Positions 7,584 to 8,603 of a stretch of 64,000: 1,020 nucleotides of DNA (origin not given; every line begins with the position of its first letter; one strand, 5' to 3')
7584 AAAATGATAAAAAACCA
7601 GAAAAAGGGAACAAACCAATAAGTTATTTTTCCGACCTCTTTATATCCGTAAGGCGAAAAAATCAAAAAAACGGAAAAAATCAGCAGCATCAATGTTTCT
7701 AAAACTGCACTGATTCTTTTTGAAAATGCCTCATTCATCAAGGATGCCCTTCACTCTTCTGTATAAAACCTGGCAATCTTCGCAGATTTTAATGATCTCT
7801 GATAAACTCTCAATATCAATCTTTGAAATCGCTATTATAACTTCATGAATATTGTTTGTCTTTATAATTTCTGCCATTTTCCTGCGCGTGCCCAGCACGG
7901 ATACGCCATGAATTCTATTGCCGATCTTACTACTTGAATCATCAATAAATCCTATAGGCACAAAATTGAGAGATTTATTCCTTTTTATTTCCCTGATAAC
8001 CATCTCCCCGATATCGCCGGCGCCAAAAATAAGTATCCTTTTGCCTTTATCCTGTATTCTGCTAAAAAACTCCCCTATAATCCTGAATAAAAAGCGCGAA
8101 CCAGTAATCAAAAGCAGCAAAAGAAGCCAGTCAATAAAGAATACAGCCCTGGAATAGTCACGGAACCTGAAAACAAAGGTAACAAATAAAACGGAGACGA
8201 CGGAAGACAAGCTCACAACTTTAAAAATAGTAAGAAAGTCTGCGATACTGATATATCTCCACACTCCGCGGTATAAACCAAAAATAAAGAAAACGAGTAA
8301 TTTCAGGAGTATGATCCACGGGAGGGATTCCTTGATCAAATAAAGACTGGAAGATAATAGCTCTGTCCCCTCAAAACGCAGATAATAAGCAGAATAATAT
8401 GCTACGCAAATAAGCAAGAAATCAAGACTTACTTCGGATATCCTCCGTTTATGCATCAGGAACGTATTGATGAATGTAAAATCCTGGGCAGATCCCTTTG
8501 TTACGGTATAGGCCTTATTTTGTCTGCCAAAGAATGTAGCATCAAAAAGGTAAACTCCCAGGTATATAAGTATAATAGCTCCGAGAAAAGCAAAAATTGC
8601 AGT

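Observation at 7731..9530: Chimeric initiating transferase: polytopic WecA/MraY-type PNPT fused to the non-catalytic N-terminal half of a WbaP-type PGT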

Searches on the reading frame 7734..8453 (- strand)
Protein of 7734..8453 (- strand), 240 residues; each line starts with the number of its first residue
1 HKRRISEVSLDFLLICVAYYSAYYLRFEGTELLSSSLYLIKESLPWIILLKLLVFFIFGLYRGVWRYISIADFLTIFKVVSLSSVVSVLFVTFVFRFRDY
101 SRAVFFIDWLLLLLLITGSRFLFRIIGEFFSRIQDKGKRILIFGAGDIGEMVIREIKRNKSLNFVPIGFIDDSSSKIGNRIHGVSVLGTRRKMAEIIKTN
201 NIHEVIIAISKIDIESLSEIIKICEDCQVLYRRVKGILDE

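Call 24: search_protein_representatives(protein=window:7734-8453:-)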
Query: 240 residues. Proteins with E-value up to 0.001 (for the whole library): 12066; up to 1e-10: 4894; up to 1e-30: 465. The best 150 are listed.
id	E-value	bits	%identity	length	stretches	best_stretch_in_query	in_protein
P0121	7.7e-96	336.7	66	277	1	1-239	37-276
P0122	1.1e-73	264.2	55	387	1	2-238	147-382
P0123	6.0e-70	252.0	50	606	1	1-239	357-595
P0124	5.1e-61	222.8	46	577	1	1-238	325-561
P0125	9.0e-60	218.7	48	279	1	1-229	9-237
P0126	6.0e-58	212.7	38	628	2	1-238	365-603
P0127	8.0e-58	212.3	45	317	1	3-235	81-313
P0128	1.1e-57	211.8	46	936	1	1-230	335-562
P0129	3.4e-57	210.3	43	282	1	1-234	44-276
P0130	1.7e-56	208.0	45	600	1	1-229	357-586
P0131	2.0e-56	207.8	43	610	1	1-229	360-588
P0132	1.2e-55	205.2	45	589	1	1-230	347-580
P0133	1.4e-55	205.0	41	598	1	1-238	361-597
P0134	1.8e-54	201.3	40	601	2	1-237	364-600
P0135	7.7e-54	199.3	43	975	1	1-235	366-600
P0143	1.3e-50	188.8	41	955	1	1-234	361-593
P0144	1.8e-50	188.3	42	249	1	1-235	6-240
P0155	4.9e-48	180.3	39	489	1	6-235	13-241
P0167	8.8e-46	172.9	35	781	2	2-236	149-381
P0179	1.7e-44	168.7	39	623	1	3-235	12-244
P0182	4.5e-44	167.3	42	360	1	1-219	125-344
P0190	6.3e-43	163.6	39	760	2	9-234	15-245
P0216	4.2e-41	157.6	36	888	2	1-217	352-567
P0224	1.1e-40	156.3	36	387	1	7-235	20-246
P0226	1.5e-40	155.8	35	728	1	5-226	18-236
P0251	2.8e-39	151.7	36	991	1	10-237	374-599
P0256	3.9e-39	151.2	36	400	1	10-227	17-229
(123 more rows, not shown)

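Call 25: search_protein_families(library=pfam, proteins=[P0128, P0135, P0143, P0251, P0216, P0167, P0179, P0155, P0190, P0226], max_evalue=0.00001)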
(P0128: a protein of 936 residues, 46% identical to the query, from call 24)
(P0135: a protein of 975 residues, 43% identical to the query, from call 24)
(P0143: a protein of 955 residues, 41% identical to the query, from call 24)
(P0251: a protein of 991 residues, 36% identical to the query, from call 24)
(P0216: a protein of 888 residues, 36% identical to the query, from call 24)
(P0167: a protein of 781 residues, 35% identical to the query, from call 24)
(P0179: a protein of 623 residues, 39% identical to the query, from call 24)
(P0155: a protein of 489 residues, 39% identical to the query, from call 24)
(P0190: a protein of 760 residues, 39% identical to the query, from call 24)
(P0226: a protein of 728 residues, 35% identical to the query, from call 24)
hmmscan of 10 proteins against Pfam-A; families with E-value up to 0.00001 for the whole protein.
P0128 (936 aa): 6 families
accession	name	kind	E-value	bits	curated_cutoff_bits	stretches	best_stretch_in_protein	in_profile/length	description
PF02719.21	Polysacc_synt_2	-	2.7e-44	152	20.2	1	612-865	1-272/293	Polysaccharide biosynthesis protein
PF00953.26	Glycos_transf_4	-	5.6e-35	121.1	27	1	51-201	2-159/160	Glycosyl transferase family 4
PF13727.12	CoA_binding_3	-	7.9e-22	78.5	25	1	391-567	3-175/175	CoA-binding domain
PF01370.27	Epimerase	-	3.2e-12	46.8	20.9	1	612-810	1-223/240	NAD dependent epimerase/dehydratase family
PF04321.23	RmlD_sub_bind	-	1.7e-10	40.9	27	1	612-845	3-232/287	RmlD substrate binding domain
PF00106.31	adh_short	-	1.5e-06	28.2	26.6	1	610-676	1-70/195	short chain dehydrogenase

P0135 (975 aa): 5 families
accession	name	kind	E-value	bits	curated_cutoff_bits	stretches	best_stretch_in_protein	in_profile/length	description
PF02719.21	Polysacc_synt_2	-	2.2e-52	178.5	20.2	1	645-907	1-269/293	Polysaccharide biosynthesis protein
PF00953.26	Glycos_transf_4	-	2.2e-37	129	27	1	86-230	3-158/160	Glycosyl transferase family 4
PF13727.12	CoA_binding_3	-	5.8e-13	49.7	25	1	422-596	3-171/175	CoA-binding domain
PF01370.27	Epimerase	-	3.1e-12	46.9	20.9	1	645-853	1-227/240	NAD dependent epimerase/dehydratase family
PF03435.24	Sacchrp_dh_NADP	-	5.2e-06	27.3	25.1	0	645-725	1-78/129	Saccharopine dehydrogenase NADP binding domain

P0143 (955 aa): 4 families
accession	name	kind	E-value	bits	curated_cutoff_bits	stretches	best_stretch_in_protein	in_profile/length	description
PF02719.21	Polysacc_synt_2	-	2.2e-40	139.1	20.2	1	639-883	1-253/293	Polysaccharide biosynthesis protein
PF00953.26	Glycos_transf_4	-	1.2e-36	126.6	27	1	74-220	2-159/160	Glycosyl transferase family 4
PF13727.12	CoA_binding_3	-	4e-18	66.5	25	1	416-594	2-175/175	CoA-binding domain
PF01370.27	Epimerase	-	3.9e-09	36.7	20.9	1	639-802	1-173/240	NAD dependent epimerase/dehydratase family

P0251 (991 aa): 7 families
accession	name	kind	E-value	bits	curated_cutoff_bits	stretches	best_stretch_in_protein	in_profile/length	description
PF02719.21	Polysacc_synt_2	-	8.2e-111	370.3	20.2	1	642-922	1-290/293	Polysaccharide biosynthesis protein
PF00953.26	Glycos_transf_4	-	1.4e-33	116.6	27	1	84-237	2-158/160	Glycosyl transferase family 4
PF01370.27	Epimerase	-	1.6e-20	74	20.9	1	642-860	1-238/240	NAD dependent epimerase/dehydratase family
PF13727.12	CoA_binding_3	-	4.5e-17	63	25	1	440-594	22-172/175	CoA-binding domain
PF16363.11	GDP_Man_Dehyd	-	7.1e-13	49.1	27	1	643-766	1-130/332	GDP-mannose 4,6 dehydratase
PF04321.23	RmlD_sub_bind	-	1.5e-12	47.7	27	1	641-829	2-177/287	RmlD substrate binding domain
PF01073.25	3Beta_HSD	-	4.8e-06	26.2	22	1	643-771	1-122/280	3-beta hydroxysteroid dehydrogenase/isomerase family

P0216 (888 aa): 4 families
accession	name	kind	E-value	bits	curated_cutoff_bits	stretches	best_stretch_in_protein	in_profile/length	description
PF11959.13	DUF3473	-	5e-39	133.7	29.6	1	757-883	1-128/130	Domain of unknown function (DUF3473)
PF01522.26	Polysacc_deac_1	-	9e-24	84.2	23.1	1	653-754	24-122/124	Polysaccharide deacetylase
PF00953.26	Glycos_transf_4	-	1.9e-19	70.6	27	1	70-218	3-158/160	Glycosyl transferase family 4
PF13727.12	CoA_binding_3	-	9.5e-16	58.7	25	1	409-578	4-168/175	CoA-binding domain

P0167 (781 aa): 6 families
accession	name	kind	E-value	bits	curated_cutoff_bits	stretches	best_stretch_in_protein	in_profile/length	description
PF02719.21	Polysacc_synt_2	-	1.5e-99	333.3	20.2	1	425-707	1-291/293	Polysaccharide biosynthesis protein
PF01370.27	Epimerase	-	6.2e-24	85.2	20.9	1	425-613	1-203/240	NAD dependent epimerase/dehydratase family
PF13727.12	CoA_binding_3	-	1.3e-20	74.6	25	1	211-379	9-174/175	CoA-binding domain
PF04321.23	RmlD_sub_bind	-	1.4e-11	44.5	27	1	424-550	2-103/287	RmlD substrate binding domain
PF16363.11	GDP_Man_Dehyd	-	1.3e-09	38.5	27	1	426-549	1-130/332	GDP-mannose 4,6 dehydratase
PF01073.25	3Beta_HSD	-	3.7e-09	36.5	22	1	426-561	1-129/280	3-beta hydroxysteroid dehydrogenase/isomerase family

P0179 (623 aa): 7 families
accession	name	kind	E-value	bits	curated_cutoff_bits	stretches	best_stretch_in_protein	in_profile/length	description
PF02719.21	Polysacc_synt_2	-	6.6e-110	367.3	20.2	1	293-573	1-288/293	Polysaccharide biosynthesis protein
PF01370.27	Epimerase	-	2.5e-22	79.9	20.9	1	293-497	1-220/240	NAD dependent epimerase/dehydratase family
PF13727.12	CoA_binding_3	-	6.4e-19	69.1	25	1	80-244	17-175/175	CoA-binding domain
PF04321.23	RmlD_sub_bind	-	2.8e-15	56.6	27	1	292-430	2-129/287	RmlD substrate binding domain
PF16363.11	GDP_Man_Dehyd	-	4.8e-13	49.7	27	1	294-418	1-131/332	GDP-mannose 4,6 dehydratase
PF17836.7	PglD_N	-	5.2e-07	30.6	23.4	1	148-219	1-66/78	PglD N-terminal domain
PF00106.31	adh_short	-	3e-06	27.3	26.6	0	291-450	1-173/195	short chain dehydrogenase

P0155 (489 aa): 8 families
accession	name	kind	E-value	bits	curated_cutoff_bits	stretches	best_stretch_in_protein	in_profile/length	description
PF02719.21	Polysacc_synt_2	-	1.9e-73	247.7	20.2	1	286-469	1-191/293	Polysaccharide biosynthesis protein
PF01370.27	Epimerase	-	4e-23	82.5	20.9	1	286-468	1-197/240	NAD dependent epimerase/dehydratase family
PF13727.12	CoA_binding_3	-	8.7e-20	71.9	25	1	70-241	8-175/175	CoA-binding domain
PF04321.23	RmlD_sub_bind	-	7.1e-17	61.8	27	1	285-455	2-157/287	RmlD substrate binding domain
PF16363.11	GDP_Man_Dehyd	-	1.1e-14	55.1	27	1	287-411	1-131/332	GDP-mannose 4,6 dehydratase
PF07993.18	NAD_binding_4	-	8.2e-09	35.4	20.1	0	358-416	88-143/258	Male sterility protein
PF01073.25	3Beta_HSD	-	8.2e-08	32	22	1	287-425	1-132/280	3-beta hydroxysteroid dehydrogenase/isomerase family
PF17836.7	PglD_N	-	6.1e-06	27.1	23.4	0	145-220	1-70/78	PglD N-terminal domain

P0190 (760 aa): 8 families
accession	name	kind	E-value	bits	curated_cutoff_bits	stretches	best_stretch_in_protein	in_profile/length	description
PF02719.21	Polysacc_synt_2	-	6.1e-112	374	20.2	1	291-573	1-291/293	Polysaccharide biosynthesis protein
PF01370.27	Epimerase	-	1e-24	87.7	20.9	1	291-504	1-227/240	NAD dependent epimerase/dehydratase family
PF00072.30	Response_reg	-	7.2e-24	84.5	30.2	1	626-728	1-103/111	Response regulator receiver domain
PF13727.12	CoA_binding_3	-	2.4e-20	73.7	25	1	70-241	9-170/175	CoA-binding domain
PF16363.11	GDP_Man_Dehyd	-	8.7e-19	68.6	27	1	292-536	1-271/332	GDP-mannose 4,6 dehydratase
PF04321.23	RmlD_sub_bind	-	8.7e-15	55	27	1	290-430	2-129/287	RmlD substrate binding domain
PF01073.25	3Beta_HSD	-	1.2e-10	41.3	22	1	292-423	1-123/280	3-beta hydroxysteroid dehydrogenase/isomerase family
PF08659.16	KR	-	2.1e-08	34.8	22.6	1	291-416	3-136/180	KR domain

P0226 (728 aa): 8 families
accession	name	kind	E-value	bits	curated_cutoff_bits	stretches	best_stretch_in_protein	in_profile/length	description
PF02719.21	Polysacc_synt_2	-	4.7e-113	377.7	20.2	1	290-572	1-291/293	Polysaccharide biosynthesis protein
PF01370.27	Epimerase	-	4.5e-27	95.4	20.9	1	290-508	1-237/240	NAD dependent epimerase/dehydratase family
PF04321.23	RmlD_sub_bind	-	1.6e-16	60.7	27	1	289-478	2-177/287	RmlD substrate binding domain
PF16363.11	GDP_Man_Dehyd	-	3.1e-16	60.2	27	1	291-517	1-254/332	GDP-mannose 4,6 dehydratase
PF13727.12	CoA_binding_3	-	4.5e-12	46.8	25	1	86-237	19-167/175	CoA-binding domain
PF01073.25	3Beta_HSD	-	3.4e-09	36.6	22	1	291-420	1-123/280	3-beta hydroxysteroid dehydrogenase/isomerase family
PF08659.16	KR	-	7.4e-07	29.7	22.6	1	290-413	3-136/180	KR domain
PF07993.18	NAD_binding_4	-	2.7e-06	27.2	20.1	0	292-420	1-143/258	Male sterility protein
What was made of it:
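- Triple fusions are P0128, P0135, P0143 and P0251 (call 25). Other enzymes are fused behind the module: an SDR, and a deacetylase in P0216 (call 25).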

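Call 35: search_protein_families(library=pfam, proteins=[P0224, P0256, P0182], max_evalue=0.00001)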
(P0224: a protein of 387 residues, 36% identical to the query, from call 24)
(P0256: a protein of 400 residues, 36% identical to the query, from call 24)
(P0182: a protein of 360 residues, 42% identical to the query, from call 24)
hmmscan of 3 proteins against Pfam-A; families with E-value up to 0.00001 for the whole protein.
P0224 (387 aa): 1 family
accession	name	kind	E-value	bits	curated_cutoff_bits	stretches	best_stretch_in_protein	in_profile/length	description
PF13727.12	CoA_binding_3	-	3.5e-23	83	25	1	77-246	9-175/175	CoA-binding domain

P0256 (400 aa): 1 family
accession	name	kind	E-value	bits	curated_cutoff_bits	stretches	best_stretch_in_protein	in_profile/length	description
PF13727.12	CoA_binding_3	-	4.9e-11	43.4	25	1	79-228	18-166/175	CoA-binding domain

P0182 (360 aa): 1 family
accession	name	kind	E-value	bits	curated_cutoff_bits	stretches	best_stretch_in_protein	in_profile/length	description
PF13727.12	CoA_binding_3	-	1.1e-06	29.2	25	1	203-333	21-148/175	CoA-binding domain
